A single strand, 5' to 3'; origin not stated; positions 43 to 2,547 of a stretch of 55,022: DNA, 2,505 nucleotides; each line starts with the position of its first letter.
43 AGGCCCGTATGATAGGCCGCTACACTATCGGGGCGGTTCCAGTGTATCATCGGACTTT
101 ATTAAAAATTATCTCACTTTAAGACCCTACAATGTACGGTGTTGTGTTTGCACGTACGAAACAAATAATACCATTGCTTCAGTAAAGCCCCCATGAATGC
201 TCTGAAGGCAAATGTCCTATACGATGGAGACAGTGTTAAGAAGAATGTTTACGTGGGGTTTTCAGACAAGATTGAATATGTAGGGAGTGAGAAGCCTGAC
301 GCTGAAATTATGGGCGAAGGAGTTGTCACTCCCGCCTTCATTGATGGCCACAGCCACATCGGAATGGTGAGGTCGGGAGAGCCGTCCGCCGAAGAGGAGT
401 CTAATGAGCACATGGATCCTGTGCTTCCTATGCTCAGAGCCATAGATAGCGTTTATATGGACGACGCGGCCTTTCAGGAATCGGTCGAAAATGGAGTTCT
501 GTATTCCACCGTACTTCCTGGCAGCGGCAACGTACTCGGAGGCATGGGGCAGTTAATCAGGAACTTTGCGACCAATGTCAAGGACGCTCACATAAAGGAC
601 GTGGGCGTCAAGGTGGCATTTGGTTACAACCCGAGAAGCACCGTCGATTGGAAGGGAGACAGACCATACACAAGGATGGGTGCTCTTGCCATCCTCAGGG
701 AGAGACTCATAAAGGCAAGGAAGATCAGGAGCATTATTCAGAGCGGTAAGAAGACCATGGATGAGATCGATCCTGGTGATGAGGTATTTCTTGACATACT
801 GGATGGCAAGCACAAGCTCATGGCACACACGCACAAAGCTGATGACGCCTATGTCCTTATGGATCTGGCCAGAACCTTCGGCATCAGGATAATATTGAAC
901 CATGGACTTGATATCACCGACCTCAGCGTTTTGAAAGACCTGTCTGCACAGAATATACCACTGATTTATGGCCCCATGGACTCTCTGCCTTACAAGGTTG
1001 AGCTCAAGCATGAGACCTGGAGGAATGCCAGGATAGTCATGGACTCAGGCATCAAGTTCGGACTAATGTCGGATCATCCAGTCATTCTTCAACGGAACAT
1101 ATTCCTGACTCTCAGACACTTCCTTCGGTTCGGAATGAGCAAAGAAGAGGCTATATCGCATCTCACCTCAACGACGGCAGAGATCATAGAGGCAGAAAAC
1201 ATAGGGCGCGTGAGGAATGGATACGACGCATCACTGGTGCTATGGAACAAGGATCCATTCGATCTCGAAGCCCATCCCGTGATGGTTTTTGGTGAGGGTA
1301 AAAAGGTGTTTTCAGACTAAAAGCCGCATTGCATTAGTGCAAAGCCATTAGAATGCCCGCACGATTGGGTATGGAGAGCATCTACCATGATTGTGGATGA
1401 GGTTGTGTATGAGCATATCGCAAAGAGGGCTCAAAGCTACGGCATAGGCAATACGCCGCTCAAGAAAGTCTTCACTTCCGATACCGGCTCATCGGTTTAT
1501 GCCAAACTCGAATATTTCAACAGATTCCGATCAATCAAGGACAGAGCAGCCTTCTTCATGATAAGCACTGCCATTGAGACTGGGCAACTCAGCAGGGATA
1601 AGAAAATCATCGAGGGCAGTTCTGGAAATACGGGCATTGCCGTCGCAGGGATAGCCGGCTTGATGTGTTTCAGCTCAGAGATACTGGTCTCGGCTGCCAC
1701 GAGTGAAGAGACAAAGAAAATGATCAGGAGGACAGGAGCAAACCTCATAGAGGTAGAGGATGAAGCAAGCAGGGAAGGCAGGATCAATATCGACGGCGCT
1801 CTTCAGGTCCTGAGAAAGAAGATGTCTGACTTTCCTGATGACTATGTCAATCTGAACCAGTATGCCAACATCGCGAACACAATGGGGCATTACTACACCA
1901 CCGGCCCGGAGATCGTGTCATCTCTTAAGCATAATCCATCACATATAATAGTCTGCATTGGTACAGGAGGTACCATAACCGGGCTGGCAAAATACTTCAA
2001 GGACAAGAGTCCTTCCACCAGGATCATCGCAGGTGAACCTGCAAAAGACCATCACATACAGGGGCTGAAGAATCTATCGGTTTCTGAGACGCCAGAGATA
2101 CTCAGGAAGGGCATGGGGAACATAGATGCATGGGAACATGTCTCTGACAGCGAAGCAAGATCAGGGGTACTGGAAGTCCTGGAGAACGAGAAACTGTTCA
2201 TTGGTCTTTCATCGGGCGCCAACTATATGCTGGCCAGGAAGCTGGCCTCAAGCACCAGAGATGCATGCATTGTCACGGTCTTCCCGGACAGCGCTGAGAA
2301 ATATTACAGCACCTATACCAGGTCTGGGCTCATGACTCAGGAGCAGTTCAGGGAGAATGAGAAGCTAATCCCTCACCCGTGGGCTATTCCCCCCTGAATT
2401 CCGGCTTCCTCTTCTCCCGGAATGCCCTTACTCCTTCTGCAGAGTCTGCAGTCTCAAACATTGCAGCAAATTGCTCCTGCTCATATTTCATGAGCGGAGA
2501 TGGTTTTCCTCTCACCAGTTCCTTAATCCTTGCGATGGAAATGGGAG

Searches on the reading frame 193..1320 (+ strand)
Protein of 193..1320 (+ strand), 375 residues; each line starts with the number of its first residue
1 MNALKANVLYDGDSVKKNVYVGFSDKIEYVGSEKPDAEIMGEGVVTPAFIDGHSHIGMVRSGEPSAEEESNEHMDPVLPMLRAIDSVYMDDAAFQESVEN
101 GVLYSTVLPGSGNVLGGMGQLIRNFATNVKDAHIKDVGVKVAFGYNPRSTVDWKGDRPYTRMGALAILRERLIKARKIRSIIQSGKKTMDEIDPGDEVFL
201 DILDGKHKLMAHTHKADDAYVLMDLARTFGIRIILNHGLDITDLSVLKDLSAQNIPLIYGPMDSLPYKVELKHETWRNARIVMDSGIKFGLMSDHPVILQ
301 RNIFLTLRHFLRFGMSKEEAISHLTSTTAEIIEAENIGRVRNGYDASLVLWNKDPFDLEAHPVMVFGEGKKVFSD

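Call 55: search_protein_families(library=ncbifam, proteins=[window:193-1320:+], max_evalue=0.00001)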
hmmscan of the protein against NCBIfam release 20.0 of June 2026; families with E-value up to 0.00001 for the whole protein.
window:193-1320:+ (375 aa): 1 family
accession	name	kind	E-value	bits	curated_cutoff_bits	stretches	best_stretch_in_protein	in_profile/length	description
NF006689.0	PRK09237.1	equivalog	5.5e-06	25.2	371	0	303-353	287-337/383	amidohydrolase/deacetylase family metallohydrolase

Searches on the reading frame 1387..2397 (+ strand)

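Call 34: search_protein_families(library=pfam, proteins=[window:1387-2397:+])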
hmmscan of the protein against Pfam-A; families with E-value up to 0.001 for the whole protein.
window:1387-2397:+ (336 aa): 1 family
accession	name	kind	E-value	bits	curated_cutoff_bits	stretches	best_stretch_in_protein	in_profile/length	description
PF00291.31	PALP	-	2.4e-57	195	35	1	17-301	2-295/295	Pyridoxal-phosphate dependent enzyme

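Call 55: search_protein_families(library=ncbifam, proteins=[window:1387-2397:+], max_evalue=0.00001)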
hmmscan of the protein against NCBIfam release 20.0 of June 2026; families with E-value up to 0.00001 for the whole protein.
window:1387-2397:+ (336 aa): 29 families (the best 25 are shown)
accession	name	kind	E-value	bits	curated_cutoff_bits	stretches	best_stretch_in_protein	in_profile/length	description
TIGR01136.1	cysKM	subfamily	2.2e-63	214.4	344.15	1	19-309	4-296/299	cysteine synthase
TIGR01138.1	cysM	equivalog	1.5e-58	198.6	394.2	1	20-309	6-287/290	cysteine synthase B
NF007989.0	PRK10717.1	equivalog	1.1e-57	195.6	387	1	16-323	8-329/334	cysteine synthase A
NF008735.0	PRK11761.1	equivalog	4.8e-57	193.5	413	1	20-309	10-291/296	cysteine synthase CysM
TIGR01139.1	cysK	equivalog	5.1e-56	190.1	350.95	1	19-309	4-295/298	cysteine synthase A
TIGR03945.1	PLP_SbnA_fam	equivalog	1.8e-51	175.1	349.95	1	25-309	10-297/304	2,3-diaminopropionate biosynthesis protein SbnA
TIGR01137.1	cysta_beta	equivalog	5.1e-47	160.6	510.25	1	20-326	9-325/457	cystathionine beta-synthase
NF053679.1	CysteaSynCapA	equivalog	2.5e-42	144.9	600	1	20-318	14-326/329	cysteate synthase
NF006390.0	PRK08639.1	equivalog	3e-17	62.7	421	1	20-221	23-215/418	threonine ammonia-lyase IlvA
NF005292.0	PRK06815.1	equivalog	3.8e-17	62.3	371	1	19-225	18-211/320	threonine/serine dehydratase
TIGR02079.1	THD1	equivalog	1.5e-14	53.6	440.55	1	20-219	14-205/410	threonine ammonia-lyase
NF006094.0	PRK08246.1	subfamily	1.2e-13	51.2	331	1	11-221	13-203/310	serine/threonine dehydratase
NF052478.1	CystDsulMYC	equivalog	1.4e-13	50.9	600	1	12-325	14-339/354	L-cysteine desulfhydrase Cds1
NF004996.0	PRK06381.1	equivalog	1e-11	44.4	266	1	35-205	31-188/319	threonine synthase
NF005147.0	PRK06608.1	equivalog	5.1e-11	42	380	1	31-221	35-210/339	serine/threonine dehydratase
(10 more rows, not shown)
